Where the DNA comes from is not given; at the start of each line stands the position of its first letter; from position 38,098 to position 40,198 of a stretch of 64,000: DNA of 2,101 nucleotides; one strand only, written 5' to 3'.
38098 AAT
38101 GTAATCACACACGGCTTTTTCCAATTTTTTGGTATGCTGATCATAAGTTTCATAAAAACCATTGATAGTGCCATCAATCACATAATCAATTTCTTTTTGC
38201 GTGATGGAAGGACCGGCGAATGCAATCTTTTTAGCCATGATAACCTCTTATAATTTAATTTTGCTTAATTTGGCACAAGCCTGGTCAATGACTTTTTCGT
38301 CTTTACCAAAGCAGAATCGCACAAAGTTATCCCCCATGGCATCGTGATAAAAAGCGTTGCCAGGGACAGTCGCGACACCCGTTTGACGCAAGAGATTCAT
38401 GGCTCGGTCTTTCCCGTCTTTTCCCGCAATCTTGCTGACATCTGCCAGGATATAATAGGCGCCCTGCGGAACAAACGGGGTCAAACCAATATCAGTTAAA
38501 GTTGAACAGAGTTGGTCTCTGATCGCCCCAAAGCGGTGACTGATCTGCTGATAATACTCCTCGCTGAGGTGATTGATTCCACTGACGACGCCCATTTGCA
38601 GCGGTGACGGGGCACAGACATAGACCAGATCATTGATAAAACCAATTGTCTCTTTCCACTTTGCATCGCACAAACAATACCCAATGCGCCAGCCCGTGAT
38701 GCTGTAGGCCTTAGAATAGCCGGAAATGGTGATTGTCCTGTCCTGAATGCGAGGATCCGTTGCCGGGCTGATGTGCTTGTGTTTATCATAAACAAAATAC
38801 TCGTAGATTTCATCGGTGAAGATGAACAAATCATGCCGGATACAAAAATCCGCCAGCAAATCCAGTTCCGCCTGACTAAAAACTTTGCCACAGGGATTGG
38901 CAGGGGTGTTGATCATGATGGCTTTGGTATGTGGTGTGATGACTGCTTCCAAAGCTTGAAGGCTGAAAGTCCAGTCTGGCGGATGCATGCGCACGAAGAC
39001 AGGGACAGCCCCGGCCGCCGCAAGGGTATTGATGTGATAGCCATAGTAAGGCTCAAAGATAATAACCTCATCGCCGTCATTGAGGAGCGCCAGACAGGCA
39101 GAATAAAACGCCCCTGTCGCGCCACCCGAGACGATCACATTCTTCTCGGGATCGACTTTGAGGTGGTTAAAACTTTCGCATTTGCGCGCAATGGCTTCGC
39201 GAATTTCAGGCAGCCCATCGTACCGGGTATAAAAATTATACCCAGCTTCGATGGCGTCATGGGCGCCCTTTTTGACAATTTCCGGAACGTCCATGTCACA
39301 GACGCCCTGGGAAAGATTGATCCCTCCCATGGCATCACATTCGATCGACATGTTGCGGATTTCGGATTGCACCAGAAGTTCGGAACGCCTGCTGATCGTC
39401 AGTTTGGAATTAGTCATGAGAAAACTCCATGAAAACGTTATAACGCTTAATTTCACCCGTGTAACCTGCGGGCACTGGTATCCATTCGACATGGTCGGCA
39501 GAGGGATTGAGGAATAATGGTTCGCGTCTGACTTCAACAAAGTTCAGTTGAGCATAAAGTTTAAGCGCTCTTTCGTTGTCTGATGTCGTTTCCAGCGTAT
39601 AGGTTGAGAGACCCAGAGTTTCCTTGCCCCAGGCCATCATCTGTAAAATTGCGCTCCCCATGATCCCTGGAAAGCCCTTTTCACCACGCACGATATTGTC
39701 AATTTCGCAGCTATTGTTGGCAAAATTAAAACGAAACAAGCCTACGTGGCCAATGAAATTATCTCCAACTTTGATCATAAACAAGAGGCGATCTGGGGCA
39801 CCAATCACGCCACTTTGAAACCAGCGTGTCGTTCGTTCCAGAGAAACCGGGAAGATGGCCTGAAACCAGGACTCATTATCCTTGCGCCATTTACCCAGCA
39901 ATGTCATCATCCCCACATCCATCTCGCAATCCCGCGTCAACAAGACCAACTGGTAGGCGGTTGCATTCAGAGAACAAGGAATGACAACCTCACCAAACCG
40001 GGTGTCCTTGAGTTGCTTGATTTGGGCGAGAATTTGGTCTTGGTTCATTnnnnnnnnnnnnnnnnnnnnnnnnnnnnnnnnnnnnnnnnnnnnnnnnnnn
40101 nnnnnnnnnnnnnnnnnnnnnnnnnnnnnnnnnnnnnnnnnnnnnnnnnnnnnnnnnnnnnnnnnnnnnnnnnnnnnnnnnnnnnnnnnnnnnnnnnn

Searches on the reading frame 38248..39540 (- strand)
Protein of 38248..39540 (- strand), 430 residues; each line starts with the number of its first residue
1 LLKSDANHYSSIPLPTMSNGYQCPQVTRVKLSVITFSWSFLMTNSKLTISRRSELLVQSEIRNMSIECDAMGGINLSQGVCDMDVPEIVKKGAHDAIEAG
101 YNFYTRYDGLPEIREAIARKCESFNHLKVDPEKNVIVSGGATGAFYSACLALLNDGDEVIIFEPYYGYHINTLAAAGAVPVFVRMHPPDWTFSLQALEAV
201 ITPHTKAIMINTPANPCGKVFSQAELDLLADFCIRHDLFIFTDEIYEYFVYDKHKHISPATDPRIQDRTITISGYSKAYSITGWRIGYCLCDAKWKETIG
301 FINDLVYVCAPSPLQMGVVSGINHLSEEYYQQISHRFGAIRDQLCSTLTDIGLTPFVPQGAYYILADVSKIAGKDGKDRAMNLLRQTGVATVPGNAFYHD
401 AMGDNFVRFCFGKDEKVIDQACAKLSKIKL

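Call 4: search_protein_families(library=pfam, proteins=[window:38248-39540:-])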
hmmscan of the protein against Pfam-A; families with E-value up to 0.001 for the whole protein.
window:38248-39540:- (430 aa): 3 families
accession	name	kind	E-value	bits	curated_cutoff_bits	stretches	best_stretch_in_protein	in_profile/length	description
PF00155.27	Aminotran_1_2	-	4.8e-65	220.5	19.7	1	74-425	4-361/361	Aminotransferase class I and II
PF01041.23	DegT_DnrJ_EryC1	-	4e-11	43.2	19.8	1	133-243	40-145/360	DegT/DnrJ/EryC1/StrS aminotransferase family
PF01053.26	Cys_Met_Meta_PP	-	1.4e-06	27.6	27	1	132-221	68-154/381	Cys/Met metabolism PLP-dependent enzyme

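Call 5: search_protein_families(library=ncbifam, proteins=[window:38248-39540:-])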
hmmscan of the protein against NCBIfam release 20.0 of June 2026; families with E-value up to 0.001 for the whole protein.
window:38248-39540:- (430 aa): 80 families (the best 25 are shown)
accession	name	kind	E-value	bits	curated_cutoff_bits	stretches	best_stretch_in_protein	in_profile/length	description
NF006488.0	PRK08912.1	equivalog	2.9e-100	335.9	498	1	62-428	17-383/387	aminotransferase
NF005855.0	PRK07777.1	equivalog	1.6e-93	314.2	553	1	63-428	20-387/391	pyridoxal phosphate-dependent aminotransferase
NF041364.1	GntC_guanitoxin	equivalog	1.5e-90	303.7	415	1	74-427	1-355/356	guanitoxin biosynthesis PLP-dependent (S)-gamma-hydroxy-L-arginine cyclodehydratase GntC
NF006569.0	PRK09082.1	subfamily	2.3e-87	293.6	420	1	63-428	22-386/386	methionine aminotransferase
NF009079.0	PRK12414.1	subfamily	2.9e-71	240.5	481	1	73-427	31-383/384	methionine aminotransferase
NF004770.0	PRK06108.1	subfamily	8.8e-70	235.5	422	1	48-427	12-390/396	pyridoxal phosphate-dependent aminotransferase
NF041091.1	asp_aminotase_Arch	equivalog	1.6e-69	234.5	550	1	73-427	29-373/376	aspartate aminotransferase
NF005817.0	PRK07683.1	equivalog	6.8e-65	219.2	575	1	58-427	14-379/387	aminotransferase A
NF005816.0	PRK07682.1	equivalog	9.1e-65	218.8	620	1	46-424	3-378/390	aminotransferase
NF004621.0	PRK05957.1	equivalog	2.4e-62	210.9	498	1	70-413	26-366/389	pyridoxal phosphate-dependent aminotransferase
NF004975.0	PRK06348.1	equivalog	5.9e-62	209.8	549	1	67-429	27-383/384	pyridoxal phosphate-dependent aminotransferase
NF005588.0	PRK07309.1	equivalog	7.4e-57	193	576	1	59-426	17-383/391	pyridoxal phosphate-dependent aminotransferase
NF004769.0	PRK06107.1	equivalog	1.1e-56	192.3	617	1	73-427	35-396/402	aspartate transaminase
NF005601.0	PRK07337.1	equivalog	1.9e-53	182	496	1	72-428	36-391/394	pyridoxal phosphate-dependent aminotransferase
NF006230.0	PRK08363.1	equivalog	4.1e-53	180.6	534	1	82-427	44-390/398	alanine aminotransferase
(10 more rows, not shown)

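Call 39: find_related_loci(query=window:38248-39417:-, collection=metagenome_contigs, flank=10000)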
Query window:38248-39417:- (389 aa) in metagenome_contigs; peptide patterns used: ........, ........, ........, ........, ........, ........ (x = any residue, [..] = any of these).
600 stretches matched a pattern (row limit reached: there are more); 577 encode a relative of the query (tblastn E <= 1e-3); the best 80 are kept; 80 distinct loci.
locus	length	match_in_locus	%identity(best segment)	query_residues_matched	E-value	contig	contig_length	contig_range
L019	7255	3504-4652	66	5-387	3e-179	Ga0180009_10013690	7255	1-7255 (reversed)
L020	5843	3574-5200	62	6-387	8e-177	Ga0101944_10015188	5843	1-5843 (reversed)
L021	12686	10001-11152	62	6-389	2e-174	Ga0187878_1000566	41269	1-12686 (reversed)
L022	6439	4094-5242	62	6-388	2e-175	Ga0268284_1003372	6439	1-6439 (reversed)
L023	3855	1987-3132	62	6-387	2e-180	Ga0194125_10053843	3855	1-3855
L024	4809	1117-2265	63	6-388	2e-177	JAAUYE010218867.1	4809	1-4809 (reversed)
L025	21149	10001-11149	61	6-388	1e-172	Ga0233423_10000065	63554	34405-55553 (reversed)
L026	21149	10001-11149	61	6-388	1e-172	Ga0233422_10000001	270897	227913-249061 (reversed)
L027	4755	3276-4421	61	6-387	2e-176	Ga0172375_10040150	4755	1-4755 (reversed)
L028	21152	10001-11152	63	1-384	6e-171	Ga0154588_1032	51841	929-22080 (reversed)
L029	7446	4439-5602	61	2-389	3e-171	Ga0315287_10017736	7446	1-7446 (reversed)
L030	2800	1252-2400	61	6-388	2e-180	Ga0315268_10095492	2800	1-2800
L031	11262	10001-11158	62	4-389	1e-169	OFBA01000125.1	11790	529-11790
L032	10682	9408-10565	61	4-389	3e-169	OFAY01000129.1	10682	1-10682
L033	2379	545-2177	61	5-388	0e+0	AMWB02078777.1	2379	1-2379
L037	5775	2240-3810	61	1-389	2e-170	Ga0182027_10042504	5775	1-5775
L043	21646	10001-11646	60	6-387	2e-165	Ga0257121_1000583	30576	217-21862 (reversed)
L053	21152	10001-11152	60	6-389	1e-164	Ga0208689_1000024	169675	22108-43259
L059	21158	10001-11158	59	2-387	1e-163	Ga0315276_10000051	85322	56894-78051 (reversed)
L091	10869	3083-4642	59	3-389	4e-161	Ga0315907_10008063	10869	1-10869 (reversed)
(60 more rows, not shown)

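Call 42: search_protein_families(library=pfam, proteins=[L053:5051-6397:+, L053:6394-7032:+, L053:7042-7869:+, L053:7882-8814:+, L053:8838-9944:+, L053:11308-13638:+, L059:6932-7915:+, L059:7899-8882:+, L059:11137-13002:+, L059:5504-6325:+], max_evalue=0.00001)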
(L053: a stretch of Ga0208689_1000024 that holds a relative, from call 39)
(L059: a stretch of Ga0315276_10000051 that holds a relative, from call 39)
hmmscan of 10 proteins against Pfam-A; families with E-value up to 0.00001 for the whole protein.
L053:5051-6397:+ (448 aa): 5 families
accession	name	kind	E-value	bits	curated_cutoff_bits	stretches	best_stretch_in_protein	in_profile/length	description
PF08241.18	Methyltransf_11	-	9.2e-17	61.9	21.2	1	214-328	1-95/95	Methyltransferase domain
PF13489.12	Methyltransf_23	-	9.6e-13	48.6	27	1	194-336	9-124/164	Methyltransferase domain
PF13649.12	Methyltransf_25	-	1.8e-12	48.2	27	1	213-324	1-97/97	Methyltransferase domain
PF13847.12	Methyltransf_31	-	5.1e-11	42.9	27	1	210-332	4-113/145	Methyltransferase domain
PF08242.18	Methyltransf_12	-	1e-09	39.4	30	1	214-326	1-98/98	Methyltransferase domain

L053:6394-7032:+ (212 aa): 1 family
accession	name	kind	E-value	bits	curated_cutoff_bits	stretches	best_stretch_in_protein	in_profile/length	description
PF02397.22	Bac_transf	-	1.5e-64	217.2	27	1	2-194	1-178/179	Bacterial sugar transferase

L053:7042-7869:+ (275 aa): 2 families
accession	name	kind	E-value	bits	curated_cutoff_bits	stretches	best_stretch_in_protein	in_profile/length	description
PF00456.26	Transketolase_N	-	1.4e-36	126.6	22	1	19-261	9-266/334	Transketolase, thiamine diphosphate binding domain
PF13292.11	DXP_synthase_N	-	6.2e-14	52.3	21.2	1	7-185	13-174/274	1-deoxy-D-xylulose-5-phosphate synthase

L053:7882-8814:+ (310 aa): 2 families
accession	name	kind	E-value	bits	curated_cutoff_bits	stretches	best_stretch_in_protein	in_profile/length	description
PF02779.29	Transket_pyr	-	9.5e-28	97.4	27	1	1-159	5-170/174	Transketolase, pyrimidine binding domain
PF02780.25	Transketolase_C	-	3.2e-26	92.1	25.9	1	174-296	1-123/124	Transketolase, C-terminal domain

L053:8838-9944:+ (368 aa): 2 families
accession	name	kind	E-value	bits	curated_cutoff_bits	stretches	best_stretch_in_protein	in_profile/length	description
PF01041.23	DegT_DnrJ_EryC1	-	4e-94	316.2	19.8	1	17-362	3-359/360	DegT/DnrJ/EryC1/StrS aminotransferase family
PF00155.27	Aminotran_1_2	-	3.3e-08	33.5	19.7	1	38-130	41-151/361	Aminotransferase class I and II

L053:11308-13638:+ (776 aa): 7 families
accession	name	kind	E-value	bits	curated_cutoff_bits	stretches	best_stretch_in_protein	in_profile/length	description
PF02719.21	Polysacc_synt_2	-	2.5e-115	385.1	20.2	1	293-575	1-291/293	Polysaccharide biosynthesis protein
PF00072.30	Response_reg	-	2.3e-26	92.6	30.2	1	657-766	1-110/111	Response regulator receiver domain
PF01370.27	Epimerase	-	4.2e-23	82.5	20.9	1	293-509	1-235/240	NAD dependent epimerase/dehydratase family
PF13727.12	CoA_binding_3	-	7.1e-19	68.9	25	1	69-248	9-175/175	CoA-binding domain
PF16363.11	GDP_Man_Dehyd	-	3.7e-09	36.9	27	1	294-417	1-130/332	GDP-mannose 4,6 dehydratase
PF04321.23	RmlD_sub_bind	-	1.6e-08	34.5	27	1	292-418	2-103/287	RmlD substrate binding domain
PF01073.25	3Beta_HSD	-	2.5e-07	30.5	22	1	294-422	1-122/280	3-beta hydroxysteroid dehydrogenase/isomerase family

L059:6932-7915:+ (327 aa): 2 families
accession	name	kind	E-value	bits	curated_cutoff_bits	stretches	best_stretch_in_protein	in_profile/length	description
PF00676.26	E1_dh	-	2.2e-67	227.6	22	1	39-315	26-297/300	Dehydrogenase E1 component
PF13292.11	DXP_synthase_N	-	4.7e-08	33.1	21.2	1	120-213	116-207/274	1-deoxy-D-xylulose-5-phosphate synthase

L059:7899-8882:+ (327 aa): 2 families
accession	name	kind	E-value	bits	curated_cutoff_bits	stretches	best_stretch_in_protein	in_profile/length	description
PF02779.29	Transket_pyr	-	9.2e-33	113.8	27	1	7-178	2-169/174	Transketolase, pyrimidine binding domain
PF02780.25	Transketolase_C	-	1.5e-32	112.5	25.9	1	197-318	1-123/124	Transketolase, C-terminal domain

L059:11137-13002:+ (621 aa): 6 families
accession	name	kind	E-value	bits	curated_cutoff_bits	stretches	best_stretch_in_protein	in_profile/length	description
PF02719.21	Polysacc_synt_2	-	5.2e-117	390.7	20.2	1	298-581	1-292/293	Polysaccharide biosynthesis protein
PF01370.27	Epimerase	-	6.9e-23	81.7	20.9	1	298-509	1-227/240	NAD dependent epimerase/dehydratase family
PF13727.12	CoA_binding_3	-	1.1e-18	68.3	25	1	89-254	17-175/175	CoA-binding domain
PF16363.11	GDP_Man_Dehyd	-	9.8e-16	58.5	27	1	299-422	1-130/332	GDP-mannose 4,6 dehydratase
PF04321.23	RmlD_sub_bind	-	1.6e-12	47.6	27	1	297-485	2-176/287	RmlD substrate binding domain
PF01073.25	3Beta_HSD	-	1e-06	28.5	22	1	299-427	1-122/280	3-beta hydroxysteroid dehydrogenase/isomerase family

L059:5504-6325:+ (273 aa): 6 families
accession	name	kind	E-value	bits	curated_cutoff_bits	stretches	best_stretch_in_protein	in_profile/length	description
PF08241.18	Methyltransf_11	-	5.4e-22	78.7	21.2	1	47-146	1-95/95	Methyltransferase domain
PF13649.12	Methyltransf_25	-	5.1e-17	62.8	27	1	46-142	1-97/97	Methyltransferase domain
PF13489.12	Methyltransf_23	-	1e-15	58.3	27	1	24-170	6-138/164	Methyltransferase domain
PF13847.12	Methyltransf_31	-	6.8e-15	55.5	27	1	42-151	3-120/145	Methyltransferase domain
PF08242.18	Methyltransf_12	-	4.8e-13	50.1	30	1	47-143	1-97/98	Methyltransferase domain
PF07021.18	MetW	-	6.5e-07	29.6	21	1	44-139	15-103/193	Methionine biosynthesis protein MetW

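Call 44: search_solved_structures(query=window:38248-39417:-, max_evalue=1e-40)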
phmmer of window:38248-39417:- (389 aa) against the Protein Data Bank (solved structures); distinct sequences matched with E-value up to 1e-40: 29.
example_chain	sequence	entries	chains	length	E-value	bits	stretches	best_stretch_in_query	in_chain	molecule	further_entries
1u08_A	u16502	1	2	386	6.6e-59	203.2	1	17-384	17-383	Hypothetical aminotransferase ybdL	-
5veq_A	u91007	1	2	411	1.6e-58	201.9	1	32-380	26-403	Kynurenine--oxoglutarate transaminase 3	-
2zjg_A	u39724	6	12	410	1.6e-58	201.9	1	32-380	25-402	Kynurenine-oxoglutarate transaminase 3 | Kynurenine--oxoglutarate transaminase 3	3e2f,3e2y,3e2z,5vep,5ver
1gd9_A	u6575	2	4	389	3.5e-58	200.8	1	7-386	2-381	ASPARTATE AMINOTRANSFERASE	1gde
1dju_A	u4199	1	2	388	4.3e-58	200.5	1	8-386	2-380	AROMATIC AMINOTRANSFERASE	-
1w7l_A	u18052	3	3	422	6.7e-58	199.9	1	33-388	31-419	KYNURENINE--OXOGLUTARATE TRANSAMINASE I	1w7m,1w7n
3fvs_A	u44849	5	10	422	6.7e-58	199.9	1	33-388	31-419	Kynurenine--oxoglutarate transaminase 1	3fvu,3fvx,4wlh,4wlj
4wp0_A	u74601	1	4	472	1e-57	199.2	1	33-388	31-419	Kynurenine--oxoglutarate transaminase 1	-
2o0r_A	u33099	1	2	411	2.1e-55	191.6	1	21-386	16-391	Rv0858c (N-Succinyldiaminopimelate aminotransferase)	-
5veh_A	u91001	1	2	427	6.3e-55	190.1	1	33-385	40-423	Kynurenine aminotransferase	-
1yiy_A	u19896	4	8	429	6.4e-55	190.1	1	33-385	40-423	kynurenine aminotransferase; glutamine transaminase K | kynurenine aminotransferase; glutamine transaminase | Kynurenine aminotransferase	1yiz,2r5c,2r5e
1b5o_A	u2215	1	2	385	2.1e-54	188.3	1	29-382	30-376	PROTEIN (ASPARTATE AMINOTRANSFERASE)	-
6f77_A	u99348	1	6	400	2.5e-54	188.1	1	27-386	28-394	Aspartate aminotransferase A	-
1gc3_A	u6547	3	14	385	2.6e-54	188.1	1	24-382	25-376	ASPARTATE AMINOTRANSFERASE | PROTEIN (ASPARTATE AMINOTRANSFERASE)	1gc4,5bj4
1b5p_A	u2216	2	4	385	3.1e-54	187.8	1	29-382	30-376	PROTEIN (ASPARTATE AMINOTRANSFERASE) | ASPARTATE AMINOTRANSFERASE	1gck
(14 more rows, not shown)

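Call 58: search_protein_families(library=pfam, proteins=[L019:28-726:+, L019:762-1160:+, L019:1258-2787:+, L037:3-671:+, L037:681-2021:+, L091:1013-1726:+, L091:1695-3068:+, L091:5403-6626:+, L043:6265-7332:+, L043:12304-13254:+], max_evalue=0.00001)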
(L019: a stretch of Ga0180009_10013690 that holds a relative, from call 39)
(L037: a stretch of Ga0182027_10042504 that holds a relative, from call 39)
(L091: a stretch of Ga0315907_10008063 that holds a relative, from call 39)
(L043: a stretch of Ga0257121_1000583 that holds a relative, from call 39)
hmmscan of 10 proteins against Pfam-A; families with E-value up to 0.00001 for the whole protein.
L019:28-726:+ (232 aa): 5 families
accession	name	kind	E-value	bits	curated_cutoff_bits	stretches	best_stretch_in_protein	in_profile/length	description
PF13419.12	HAD_2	-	3.7e-30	105.8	23.8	1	19-197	1-178/178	Haloacid dehalogenase-like hydrolase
PF00702.32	Hydrolase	-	2.1e-20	74.4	26.4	1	16-190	1-190/191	haloacid dehalogenase-like hydrolase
PF13242.12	Hydrolase_like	-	2.2e-10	40.8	22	1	157-221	7-74/75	HAD-hyrolase-like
PF12710.13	HAD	-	1.6e-09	38.9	27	1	19-187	1-188/189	haloacid dehalogenase-like hydrolase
PF08282.18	Hydrolase_3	-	4.1e-09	37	20.9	0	149-184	181-216/255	haloacid dehalogenase-like hydrolase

L019:762-1160:+ (132 aa): 1 family
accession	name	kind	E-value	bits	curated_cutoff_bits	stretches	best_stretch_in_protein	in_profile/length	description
PF13366.12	PDDEXK_3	-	4.9e-42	143.4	22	1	12-123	2-116/117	PD-(D/E)XK nuclease superfamily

L019:1258-2787:+ (509 aa): 2 families
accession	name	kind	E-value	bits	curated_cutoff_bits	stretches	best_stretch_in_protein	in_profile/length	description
PF03102.20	NeuB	-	3.4e-43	148.3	22.1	1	47-243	14-216/241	NeuB family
PF07883.17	Cupin_2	-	7.5e-08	32.4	27.2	1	406-464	3-60/70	Cupin domain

L037:3-671:+ (222 aa): 2 families
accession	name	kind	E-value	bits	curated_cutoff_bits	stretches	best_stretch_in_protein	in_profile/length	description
PF08541.16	ACP_syn_III_C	-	8.2e-30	103.3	26.6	1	134-222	2-90/90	3-Oxoacyl-[acyl-carrier-protein (ACP)] synthase III C terminal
PF08545.16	ACP_syn_III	-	2.6e-18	66.1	24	1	1-72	7-80/80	3-Oxoacyl-[acyl-carrier-protein (ACP)] synthase III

L037:681-2021:+ (446 aa): 2 families
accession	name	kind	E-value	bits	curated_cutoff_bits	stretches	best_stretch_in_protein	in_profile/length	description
PF00501.34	AMP-binding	-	2.4e-31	109.4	29.9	1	125-278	158-327/384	AMP-binding enzyme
PF13193.12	AMP-binding_C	-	1e-09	39.6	24.5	1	364-433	1-68/76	AMP-binding enzyme C-terminal domain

L091:1013-1726:+ (237 aa): 3 families
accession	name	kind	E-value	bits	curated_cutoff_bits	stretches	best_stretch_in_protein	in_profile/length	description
PF00106.31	adh_short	-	8.2e-40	136.8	26.6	1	10-191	2-192/195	short chain dehydrogenase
PF13561.12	adh_short_C2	-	9.1e-39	133.9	27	1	17-234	5-231/236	Enoyl-(Acyl carrier protein) reductase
PF01370.27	Epimerase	-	3.4e-06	27.1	20.9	0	11-173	1-167/240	NAD dependent epimerase/dehydratase family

L091:1695-3068:+ (457 aa): 2 families
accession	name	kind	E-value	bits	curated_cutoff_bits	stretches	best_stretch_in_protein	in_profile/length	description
PF00501.34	AMP-binding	-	2.5e-27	96.1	29.9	1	19-290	3-327/384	AMP-binding enzyme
PF13193.12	AMP-binding_C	-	9.4e-08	33.3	24.5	1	376-444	1-67/76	AMP-binding enzyme C-terminal domain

L091:5403-6626:+ (407 aa): 1 family
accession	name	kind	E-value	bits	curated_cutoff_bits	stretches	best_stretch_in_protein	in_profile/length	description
PF04577.19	Glyco_transf_61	-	2.9e-21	76.6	27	1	155-344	1-136/137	Glycosyltransferase 61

L043:6265-7332:+ (355 aa): 5 families
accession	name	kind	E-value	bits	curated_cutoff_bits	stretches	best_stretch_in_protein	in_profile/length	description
PF01370.27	Epimerase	-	1.7e-30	106.6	20.9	1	33-278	2-240/240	NAD dependent epimerase/dehydratase family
PF16363.11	GDP_Man_Dehyd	-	4.8e-19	69.4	27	1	33-340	1-329/332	GDP-mannose 4,6 dehydratase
PF07993.18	NAD_binding_4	-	2.1e-10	40.7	20.1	1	100-213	87-206/258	Male sterility protein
PF01073.25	3Beta_HSD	-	6.9e-10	38.8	22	1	33-259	1-222/280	3-beta hydroxysteroid dehydrogenase/isomerase family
PF02719.21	Polysacc_synt_2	-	4.1e-06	26.6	20.2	0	32-153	1-128/293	Polysaccharide biosynthesis protein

L043:12304-13254:+ (316 aa): 1 family
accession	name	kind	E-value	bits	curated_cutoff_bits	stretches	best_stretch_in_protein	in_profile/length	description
PF14897.12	EpsG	-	6.8e-28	98.2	30.1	1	8-310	2-316/326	EpsG family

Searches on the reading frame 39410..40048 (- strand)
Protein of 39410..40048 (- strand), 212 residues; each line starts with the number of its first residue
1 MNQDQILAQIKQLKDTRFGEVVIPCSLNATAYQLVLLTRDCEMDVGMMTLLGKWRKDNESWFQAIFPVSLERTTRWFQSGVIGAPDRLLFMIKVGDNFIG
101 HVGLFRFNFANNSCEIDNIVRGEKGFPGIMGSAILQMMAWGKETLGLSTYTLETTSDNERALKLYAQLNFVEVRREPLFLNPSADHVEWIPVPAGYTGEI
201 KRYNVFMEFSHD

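Call 4: search_protein_families(library=pfam, proteins=[window:39410-40048:-])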
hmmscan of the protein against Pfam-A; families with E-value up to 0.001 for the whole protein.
window:39410-40048:- (212 aa): 2 families
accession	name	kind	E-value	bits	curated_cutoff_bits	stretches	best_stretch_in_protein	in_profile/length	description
PF13302.13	Acetyltransf_3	-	1.1e-08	36.3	25.4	1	51-170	16-137/138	Acetyltransferase (GNAT) domain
PF00583.31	Acetyltransf_1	-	5.6e-07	30.3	20.7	1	60-170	10-116/116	Acetyltransferase (GNAT) family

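Call 5: search_protein_families(library=ncbifam, proteins=[window:39410-40048:-])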
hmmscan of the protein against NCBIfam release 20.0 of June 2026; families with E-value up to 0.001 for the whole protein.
window:39410-40048:- (212 aa): 2 families
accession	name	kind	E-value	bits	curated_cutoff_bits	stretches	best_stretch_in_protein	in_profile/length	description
TIGR01575.1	rimI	equivalog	2e-05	24.7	86.4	1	72-176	18-118/132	ribosomal protein S18-alanine N-acetyltransferase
TIGR03585.1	PseH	equivalog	4.4e-05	23.6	93.1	1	84-175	48-138/156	UDP-4-amino-4,6-dideoxy-N-acetyl-beta-L-altrosamine N-acetyltransferase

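Call 45: search_solved_structures(query=window:39410-40048:-, max_evalue=0.001)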
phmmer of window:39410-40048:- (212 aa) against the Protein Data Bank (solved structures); distinct sequences matched with E-value up to 0.001: 2.
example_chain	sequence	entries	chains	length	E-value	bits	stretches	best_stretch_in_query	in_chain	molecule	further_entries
6dau_A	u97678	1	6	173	0.00048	22.8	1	55-181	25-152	Spermidine N1-acetyltransferase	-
7kwh_A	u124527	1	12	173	0.00053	22.7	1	52-181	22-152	Spermidine N(1)-acetyltransferase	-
